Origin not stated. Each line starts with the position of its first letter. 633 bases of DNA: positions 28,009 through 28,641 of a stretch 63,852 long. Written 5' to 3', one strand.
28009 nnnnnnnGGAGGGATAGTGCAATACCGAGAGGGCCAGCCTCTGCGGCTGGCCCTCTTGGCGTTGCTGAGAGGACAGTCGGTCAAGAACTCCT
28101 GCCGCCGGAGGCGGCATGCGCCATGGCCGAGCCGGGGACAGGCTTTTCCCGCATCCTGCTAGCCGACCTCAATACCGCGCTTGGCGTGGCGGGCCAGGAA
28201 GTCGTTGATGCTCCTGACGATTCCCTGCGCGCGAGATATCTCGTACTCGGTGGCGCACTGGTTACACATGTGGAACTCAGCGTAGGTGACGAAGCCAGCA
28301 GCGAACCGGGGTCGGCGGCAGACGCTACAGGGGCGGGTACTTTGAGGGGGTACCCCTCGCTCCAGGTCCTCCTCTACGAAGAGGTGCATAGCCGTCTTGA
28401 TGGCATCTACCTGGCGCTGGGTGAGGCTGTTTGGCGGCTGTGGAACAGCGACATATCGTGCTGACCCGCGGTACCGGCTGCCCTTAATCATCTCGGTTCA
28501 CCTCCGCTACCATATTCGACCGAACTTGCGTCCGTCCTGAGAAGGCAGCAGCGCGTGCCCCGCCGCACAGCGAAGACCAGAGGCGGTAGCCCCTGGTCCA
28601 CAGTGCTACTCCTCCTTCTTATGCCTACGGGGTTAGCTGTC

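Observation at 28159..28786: ydaO-type (c-di-AMP) riboswitch candidate driving an orphan 110-aa double-CxxC protein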

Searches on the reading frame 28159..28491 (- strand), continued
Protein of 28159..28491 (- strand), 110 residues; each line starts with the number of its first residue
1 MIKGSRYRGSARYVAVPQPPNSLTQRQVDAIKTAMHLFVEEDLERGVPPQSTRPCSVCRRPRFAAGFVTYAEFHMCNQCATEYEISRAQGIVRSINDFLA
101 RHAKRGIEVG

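Call 46: find_homologous_proteins(query=A2, max_evalue=0.00001)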
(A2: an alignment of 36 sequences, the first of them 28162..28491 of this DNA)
Query A2 (36 sequences) (110 aa, profile of the alignment): 115 proteins with E <= 0.00001 among 5804 candidates.
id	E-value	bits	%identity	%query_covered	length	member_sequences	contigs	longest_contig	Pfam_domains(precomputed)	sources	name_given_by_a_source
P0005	2.7e-37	145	77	100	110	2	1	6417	-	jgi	jgi:hypothetical protein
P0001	2.9e-37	145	92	99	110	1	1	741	-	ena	-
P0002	1.1e-36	143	88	99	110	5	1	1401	-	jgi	-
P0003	1.4e-36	143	84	100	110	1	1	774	-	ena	-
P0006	1.7e-36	142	60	89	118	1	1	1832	-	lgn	-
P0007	1.9e-36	142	57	91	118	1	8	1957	-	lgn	-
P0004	1.3e-35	139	82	99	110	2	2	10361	-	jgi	jgi:hypothetical protein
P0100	2.7e-30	122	34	77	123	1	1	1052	-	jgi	jgi:hypothetical protein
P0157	3.4e-28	116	45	70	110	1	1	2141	-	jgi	jgi:hypothetical protein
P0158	9.7e-28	114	47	77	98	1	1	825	-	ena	-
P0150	1.4e-27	114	38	85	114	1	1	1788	-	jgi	jgi:hypothetical protein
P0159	1.3e-26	110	47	72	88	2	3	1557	-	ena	-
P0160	1.5e-26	110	44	58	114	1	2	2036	-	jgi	jgi:hypothetical protein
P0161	4.6e-26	109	42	81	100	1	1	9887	-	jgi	-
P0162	5.0e-26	109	41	77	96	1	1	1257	-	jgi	jgi:hypothetical protein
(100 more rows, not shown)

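Call 54: search_protein_families(library=pfam, proteins=[L054:157-1131:+, L054:1128-1427:+, L054:1725-2099:+, L054:2114-2449:+, L041:679-1353:+, L077:557-1984:+, L019:426-1145:+, L089:228-1187:+], max_evalue=0.01)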
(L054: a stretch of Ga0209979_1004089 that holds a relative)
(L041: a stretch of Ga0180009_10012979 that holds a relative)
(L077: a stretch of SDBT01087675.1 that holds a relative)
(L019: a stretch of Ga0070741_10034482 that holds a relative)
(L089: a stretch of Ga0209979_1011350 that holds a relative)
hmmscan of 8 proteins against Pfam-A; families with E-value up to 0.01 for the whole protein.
L054:157-1131:+ (324 aa): 4 families
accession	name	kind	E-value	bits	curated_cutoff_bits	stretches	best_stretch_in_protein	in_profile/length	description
PF04542.20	Sigma70_r2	-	1.9e-23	82.5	24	1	91-161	1-71/71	Sigma-70 region 2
PF04539.22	Sigma70_r3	-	2.7e-21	75.9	25.3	1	171-245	2-76/78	Sigma-70 region 3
PF04545.22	Sigma70_r4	-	4.3e-18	65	24.1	1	259-312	1-50/50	Sigma-70, region 4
PF00140.25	Sigma70_r1_2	-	8.6e-10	38.9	22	1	49-81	1-33/34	Sigma-70 factor, region 1.2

L054:1128-1427:+ (99 aa): 1 family
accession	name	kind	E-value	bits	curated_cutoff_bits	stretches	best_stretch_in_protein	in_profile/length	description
PF18072.6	FGAR-AT_linker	-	0.0062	17.5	26.6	0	50-81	5-35/50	Formylglycinamide ribonucleotide amidotransferase linker domain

L054:1725-2099:+ (124 aa): 1 family
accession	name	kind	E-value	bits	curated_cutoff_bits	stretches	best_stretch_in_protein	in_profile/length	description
PF01521.26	Fe-S_biosyn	-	0.0066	17.1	26.3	1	17-96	4-89/110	Iron-sulphur cluster biosynthesis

L054:2114-2449:+ (111 aa): 0 families

L041:679-1353:+ (224 aa): 4 families
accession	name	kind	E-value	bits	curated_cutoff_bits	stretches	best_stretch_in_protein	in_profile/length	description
PF00196.25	GerE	-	3.8e-21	74.9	23.5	1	153-207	3-57/57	Bacterial regulatory proteins, luxR family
PF00072.30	Response_reg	-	1.1e-19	71.1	30.2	1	6-117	1-110/111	Response regulator receiver domain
PF13384.12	HTH_23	-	0.002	18.4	24.6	1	156-187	6-37/50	Homeodomain-like domain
PF04545.22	Sigma70_r4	-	0.0023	17.9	24.1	1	152-196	4-49/50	Sigma-70, region 4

L077:557-1984:+ (476 aa): 4 families
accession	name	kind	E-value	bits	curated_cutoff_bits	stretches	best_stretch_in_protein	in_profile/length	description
PF04542.20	Sigma70_r2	-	3.7e-23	81.5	24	1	267-337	1-71/71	Sigma-70 region 2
PF04539.22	Sigma70_r3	-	1.4e-21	76.8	25.3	1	348-419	3-74/78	Sigma-70 region 3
PF04545.22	Sigma70_r4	-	4.4e-13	49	24.1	1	435-476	1-38/50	Sigma-70, region 4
PF00140.25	Sigma70_r1_2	-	3e-12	46.7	22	1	80-111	1-32/34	Sigma-70 factor, region 1.2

L019:426-1145:+ (239 aa): 2 families
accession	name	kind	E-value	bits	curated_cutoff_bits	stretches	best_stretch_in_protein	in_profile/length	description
PF00072.30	Response_reg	-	3.4e-31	108.1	30.2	1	6-115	1-111/111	Response regulator receiver domain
PF00486.34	Trans_reg_C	-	1.4e-22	79.9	26.2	1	152-227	2-77/77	Transcriptional regulatory protein, C terminal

L089:228-1187:+ (319 aa): 4 families
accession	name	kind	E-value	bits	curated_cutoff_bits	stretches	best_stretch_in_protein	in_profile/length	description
PF04539.22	Sigma70_r3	-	3.6e-24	85.1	25.3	1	166-239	2-75/78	Sigma-70 region 3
PF04542.20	Sigma70_r2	-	2.3e-22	79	24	1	89-156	4-71/71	Sigma-70 region 2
PF04545.22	Sigma70_r4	-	3e-18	65.5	24.1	1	254-307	1-50/50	Sigma-70, region 4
PF00140.25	Sigma70_r1_2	-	8.9e-09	35.6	22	1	44-74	1-31/34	Sigma-70 factor, region 1.2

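Call 77: fold_search(model_id=the predicted structure, library=viral)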
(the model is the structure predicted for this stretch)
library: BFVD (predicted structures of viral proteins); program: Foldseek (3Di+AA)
matches with E <= 10: 193; with E <= 0.001: 0
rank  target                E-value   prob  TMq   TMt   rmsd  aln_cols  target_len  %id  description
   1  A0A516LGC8            1.9e-01  0.82  0.35  0.49  12.0        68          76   16  (no name in the UniProt tables at hand)
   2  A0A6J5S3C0            2.5e-01  0.20  0.25  0.28  15.7        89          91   18  Uncharacterized protein [uncultured Caudovirales phage]
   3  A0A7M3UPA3            3.0e-01  0.44  0.34  0.25  14.8        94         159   13  RING-type E3 ubiquitin transferase [Pyramimonas orientalis virus]
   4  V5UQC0                3.2e-01  0.44  0.25  0.23   9.9        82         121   17  Uncharacterized protein [Mycobacterium phage JAMaL]
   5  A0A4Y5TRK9            3.4e-01  0.91  0.45  0.67   3.3        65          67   20  Uncharacterized protein [Serratia phage Moabite]
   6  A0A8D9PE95            3.9e-01  0.69  0.26  0.62   3.6        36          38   28  LysW [Bacteriophage sp.]
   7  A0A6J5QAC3            4.1e-01  0.57  0.30  0.57   5.0        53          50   17  Uncharacterized protein [uncultured Caudovirales phage]
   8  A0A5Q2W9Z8            4.1e-01  0.38  0.27  0.32   9.5        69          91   16  Uncharacterized protein [Mycobacterium phage Quesadilla]
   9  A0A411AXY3            5.0e-01  0.35  0.26  0.35   6.9        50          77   16  (no name in the UniProt tables at hand)
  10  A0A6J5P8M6            5.4e-01  0.13  0.24  0.23  17.9       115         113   12  HNHc domain containing protein [uncultured Caudovirales phage]
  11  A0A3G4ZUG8            6.1e-01  0.41  0.31  0.24   8.1        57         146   10  Uncharacterized protein [Edafosvirus sp.]
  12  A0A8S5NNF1            6.1e-01  0.15  0.29  0.16  11.9        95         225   15  NTP-PPase-like protein [Siphoviridae sp. ctGMq5]
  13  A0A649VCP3            6.9e-01  0.18  0.31  0.20  12.8       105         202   10  MazG-like nucleotide pyrophosphohydrolase [Mycobacterium phage Indlulamithi]
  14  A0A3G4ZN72            7.4e-01  0.25  0.38  0.09  10.9       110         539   14  RING-type domain-containing protein [Terrestrivirus sp.]
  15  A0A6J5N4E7            7.9e-01  0.18  0.33  0.28  11.7       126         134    9  HNHc domain containing protein [uncultured Caudovirales phage]
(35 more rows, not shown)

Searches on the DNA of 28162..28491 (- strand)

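Call 12: search_rna_families(sources=[L001, L002, L003, L004, L005, L006], threshold=gathering)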
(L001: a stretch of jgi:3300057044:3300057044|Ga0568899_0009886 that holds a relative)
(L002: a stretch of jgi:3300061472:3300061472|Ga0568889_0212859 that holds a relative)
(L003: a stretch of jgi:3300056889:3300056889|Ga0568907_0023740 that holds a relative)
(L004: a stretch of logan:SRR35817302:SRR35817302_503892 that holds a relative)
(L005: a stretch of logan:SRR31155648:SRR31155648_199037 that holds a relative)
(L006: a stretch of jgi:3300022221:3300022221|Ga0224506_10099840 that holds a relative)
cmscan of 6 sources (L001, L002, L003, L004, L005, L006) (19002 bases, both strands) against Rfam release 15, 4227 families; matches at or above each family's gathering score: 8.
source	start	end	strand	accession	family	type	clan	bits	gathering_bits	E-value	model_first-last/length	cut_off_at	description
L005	857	998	+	RF00379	c-di-AMP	Cis-reg; riboswitch;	-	98.3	38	1.4e-22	1-134/134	no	c-di-AMP riboswitch aptamer (ydaO/yuaA leader)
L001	2806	2947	+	RF00379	c-di-AMP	Cis-reg; riboswitch;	-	97.5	38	2.3e-22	1-134/134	no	c-di-AMP riboswitch aptamer (ydaO/yuaA leader)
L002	815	956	+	RF00379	c-di-AMP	Cis-reg; riboswitch;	-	97.5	38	2.3e-22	1-134/134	no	c-di-AMP riboswitch aptamer (ydaO/yuaA leader)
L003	717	858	+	RF00379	c-di-AMP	Cis-reg; riboswitch;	-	97.2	38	2.8e-22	1-134/134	no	c-di-AMP riboswitch aptamer (ydaO/yuaA leader)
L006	585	724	+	RF00379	c-di-AMP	Cis-reg; riboswitch;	-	96.8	38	3.4e-22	1-134/134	no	c-di-AMP riboswitch aptamer (ydaO/yuaA leader)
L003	262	336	+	RF00005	tRNA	Gene; tRNA;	CL00001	70.2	29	8e-14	1-71/71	no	tRNA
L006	130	204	+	RF00005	tRNA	Gene; tRNA;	CL00001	70.2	29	8e-14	1-71/71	no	tRNA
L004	1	70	+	RF00379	c-di-AMP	Cis-reg; riboswitch;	-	49.5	38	5.1e-09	65-134/134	5'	c-di-AMP riboswitch aptamer (ydaO/yuaA leader)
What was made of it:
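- RF00379 lies upstream on the same strand in L001, L002, L003, L005 and L006, and in L004 where the contig cuts it (call 12).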

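Call 34: search_rna_families(sources=[L009, L010, L011, L012, L013, L014, L015, L016, L017, L018, L019, L020, L021, L022, L023, L024, L025, L026, L027, L028], threshold=gathering)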
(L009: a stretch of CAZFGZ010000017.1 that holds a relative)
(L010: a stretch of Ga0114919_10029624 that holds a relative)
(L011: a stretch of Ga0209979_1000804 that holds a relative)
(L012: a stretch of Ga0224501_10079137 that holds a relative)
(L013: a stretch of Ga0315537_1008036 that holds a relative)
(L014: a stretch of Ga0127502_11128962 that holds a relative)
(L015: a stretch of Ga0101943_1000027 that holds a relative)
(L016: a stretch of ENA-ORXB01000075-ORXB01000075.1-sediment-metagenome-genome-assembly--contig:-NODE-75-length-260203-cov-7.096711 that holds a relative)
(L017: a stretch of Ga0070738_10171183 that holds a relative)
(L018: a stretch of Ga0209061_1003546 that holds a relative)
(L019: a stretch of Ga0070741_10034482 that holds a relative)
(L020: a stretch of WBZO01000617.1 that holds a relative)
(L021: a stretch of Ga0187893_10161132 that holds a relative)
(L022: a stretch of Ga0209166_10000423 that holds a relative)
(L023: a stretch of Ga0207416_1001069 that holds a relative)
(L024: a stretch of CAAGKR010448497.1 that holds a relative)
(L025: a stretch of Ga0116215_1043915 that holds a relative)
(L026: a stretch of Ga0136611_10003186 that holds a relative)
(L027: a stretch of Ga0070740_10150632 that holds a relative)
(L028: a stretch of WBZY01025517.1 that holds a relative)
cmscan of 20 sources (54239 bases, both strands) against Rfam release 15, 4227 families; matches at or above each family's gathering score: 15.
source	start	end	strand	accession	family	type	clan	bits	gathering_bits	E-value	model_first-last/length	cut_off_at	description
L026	1230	1368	+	RF00379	c-di-AMP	Cis-reg; riboswitch;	-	107.7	38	9.2e-25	1-134/134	no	c-di-AMP riboswitch aptamer (ydaO/yuaA leader)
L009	2744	2885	+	RF00379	c-di-AMP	Cis-reg; riboswitch;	-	98.4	38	3.5e-22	1-134/134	no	c-di-AMP riboswitch aptamer (ydaO/yuaA leader)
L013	1244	1385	+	RF00379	c-di-AMP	Cis-reg; riboswitch;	-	98.4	38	3.5e-22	1-134/134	no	c-di-AMP riboswitch aptamer (ydaO/yuaA leader)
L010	1244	1385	+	RF00379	c-di-AMP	Cis-reg; riboswitch;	-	97.5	38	6.2e-22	1-134/134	no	c-di-AMP riboswitch aptamer (ydaO/yuaA leader)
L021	495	643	+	RF00379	c-di-AMP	Cis-reg; riboswitch;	-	97.3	38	7e-22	1-134/134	no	c-di-AMP riboswitch aptamer (ydaO/yuaA leader)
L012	477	616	+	RF00379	c-di-AMP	Cis-reg; riboswitch;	-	96.8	38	9.8e-22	1-134/134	no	c-di-AMP riboswitch aptamer (ydaO/yuaA leader)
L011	1244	1385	+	RF00379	c-di-AMP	Cis-reg; riboswitch;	-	95.3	38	2.5e-21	1-134/134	no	c-di-AMP riboswitch aptamer (ydaO/yuaA leader)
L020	1168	1317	+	RF00379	c-di-AMP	Cis-reg; riboswitch;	-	88.6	38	1.9e-19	1-134/134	no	c-di-AMP riboswitch aptamer (ydaO/yuaA leader)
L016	1094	1245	+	RF00379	c-di-AMP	Cis-reg; riboswitch;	-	83.8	38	4.1e-18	1-134/134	no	c-di-AMP riboswitch aptamer (ydaO/yuaA leader)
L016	2526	2597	-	RF00005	tRNA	Gene; tRNA;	CL00001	72.8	29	4.6e-14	1-71/71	no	tRNA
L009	2289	2363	+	RF00005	tRNA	Gene; tRNA;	CL00001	70.2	29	2.3e-13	1-71/71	no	tRNA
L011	790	864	+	RF00005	tRNA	Gene; tRNA;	CL00001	70.2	29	2.3e-13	1-71/71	no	tRNA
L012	22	96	+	RF00005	tRNA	Gene; tRNA;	CL00001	70.2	29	2.3e-13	1-71/71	no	tRNA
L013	789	863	+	RF00005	tRNA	Gene; tRNA;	CL00001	70.2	29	2.3e-13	1-71/71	no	tRNA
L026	815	888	+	RF00005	tRNA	Gene; tRNA;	CL00001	60.1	29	1.4e-10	1-71/71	no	tRNA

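Call 35: search_rna_families(sources=[L029, L030, L031, L032, L033, L034, L035, L036, L037, L038, L039, L040, L041, L042, L043, L044, L045, L046, L047, L048], threshold=gathering)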
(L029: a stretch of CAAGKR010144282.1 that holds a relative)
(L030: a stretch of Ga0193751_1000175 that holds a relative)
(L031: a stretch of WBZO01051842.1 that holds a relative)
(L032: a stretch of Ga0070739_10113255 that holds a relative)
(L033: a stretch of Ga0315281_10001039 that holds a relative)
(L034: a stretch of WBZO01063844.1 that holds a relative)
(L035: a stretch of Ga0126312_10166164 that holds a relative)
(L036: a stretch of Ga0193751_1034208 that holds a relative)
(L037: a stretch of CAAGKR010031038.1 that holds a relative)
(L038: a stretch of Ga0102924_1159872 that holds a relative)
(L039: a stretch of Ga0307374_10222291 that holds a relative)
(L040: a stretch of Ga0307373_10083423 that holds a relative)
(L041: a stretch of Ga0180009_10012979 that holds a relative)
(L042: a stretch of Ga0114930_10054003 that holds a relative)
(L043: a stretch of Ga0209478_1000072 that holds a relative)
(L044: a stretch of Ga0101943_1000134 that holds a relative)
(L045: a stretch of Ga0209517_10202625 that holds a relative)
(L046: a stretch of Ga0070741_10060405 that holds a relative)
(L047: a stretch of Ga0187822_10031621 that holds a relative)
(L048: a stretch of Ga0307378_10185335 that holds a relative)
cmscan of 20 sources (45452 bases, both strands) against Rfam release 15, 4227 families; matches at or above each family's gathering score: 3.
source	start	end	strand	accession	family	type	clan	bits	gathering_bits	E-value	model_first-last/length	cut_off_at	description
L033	1258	1396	+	RF00379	c-di-AMP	Cis-reg; riboswitch;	-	92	38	1.8e-20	1-134/134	no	c-di-AMP riboswitch aptamer (ydaO/yuaA leader)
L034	18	165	+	RF00379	c-di-AMP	Cis-reg; riboswitch;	-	89.4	38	9.9e-20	1-134/134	no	c-di-AMP riboswitch aptamer (ydaO/yuaA leader)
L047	22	164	+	RF00379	c-di-AMP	Cis-reg; riboswitch;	-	43.1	38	7.6e-07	1-134/134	no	c-di-AMP riboswitch aptamer (ydaO/yuaA leader)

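Call 36: search_rna_families(sources=[L049, L050, L051, L052, L053, L054, L055, L056, L057, L058, L059, L060, L061, L062, L063, L064, L065, L066, L067, L068], threshold=gathering)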
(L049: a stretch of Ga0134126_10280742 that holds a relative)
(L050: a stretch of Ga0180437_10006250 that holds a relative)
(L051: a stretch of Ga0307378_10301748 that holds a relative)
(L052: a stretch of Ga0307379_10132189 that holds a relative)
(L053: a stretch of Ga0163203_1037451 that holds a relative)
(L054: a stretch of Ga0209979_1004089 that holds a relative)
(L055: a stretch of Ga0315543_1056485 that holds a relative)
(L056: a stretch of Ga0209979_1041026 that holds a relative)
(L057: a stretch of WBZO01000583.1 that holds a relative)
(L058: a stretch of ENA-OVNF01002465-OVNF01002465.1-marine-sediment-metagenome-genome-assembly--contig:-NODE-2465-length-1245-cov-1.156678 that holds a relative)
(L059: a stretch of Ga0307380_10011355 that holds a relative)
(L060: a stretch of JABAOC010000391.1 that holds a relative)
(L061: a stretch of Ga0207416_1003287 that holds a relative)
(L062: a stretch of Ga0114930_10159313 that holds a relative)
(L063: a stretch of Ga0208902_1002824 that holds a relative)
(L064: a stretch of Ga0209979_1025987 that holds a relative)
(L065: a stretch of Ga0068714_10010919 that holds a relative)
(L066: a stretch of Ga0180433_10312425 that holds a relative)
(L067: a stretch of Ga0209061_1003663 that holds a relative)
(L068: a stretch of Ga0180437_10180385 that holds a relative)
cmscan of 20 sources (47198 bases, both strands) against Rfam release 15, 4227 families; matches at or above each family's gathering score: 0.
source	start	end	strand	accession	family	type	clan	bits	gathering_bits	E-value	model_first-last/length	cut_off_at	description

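Call 37: search_rna_families(sources=[L069, L070, L071, L072, L073, L074, L075, L076, L077, L078, L079, L080, L081, L082, L083, L084, L085, L086, L087, L088], threshold=gathering)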
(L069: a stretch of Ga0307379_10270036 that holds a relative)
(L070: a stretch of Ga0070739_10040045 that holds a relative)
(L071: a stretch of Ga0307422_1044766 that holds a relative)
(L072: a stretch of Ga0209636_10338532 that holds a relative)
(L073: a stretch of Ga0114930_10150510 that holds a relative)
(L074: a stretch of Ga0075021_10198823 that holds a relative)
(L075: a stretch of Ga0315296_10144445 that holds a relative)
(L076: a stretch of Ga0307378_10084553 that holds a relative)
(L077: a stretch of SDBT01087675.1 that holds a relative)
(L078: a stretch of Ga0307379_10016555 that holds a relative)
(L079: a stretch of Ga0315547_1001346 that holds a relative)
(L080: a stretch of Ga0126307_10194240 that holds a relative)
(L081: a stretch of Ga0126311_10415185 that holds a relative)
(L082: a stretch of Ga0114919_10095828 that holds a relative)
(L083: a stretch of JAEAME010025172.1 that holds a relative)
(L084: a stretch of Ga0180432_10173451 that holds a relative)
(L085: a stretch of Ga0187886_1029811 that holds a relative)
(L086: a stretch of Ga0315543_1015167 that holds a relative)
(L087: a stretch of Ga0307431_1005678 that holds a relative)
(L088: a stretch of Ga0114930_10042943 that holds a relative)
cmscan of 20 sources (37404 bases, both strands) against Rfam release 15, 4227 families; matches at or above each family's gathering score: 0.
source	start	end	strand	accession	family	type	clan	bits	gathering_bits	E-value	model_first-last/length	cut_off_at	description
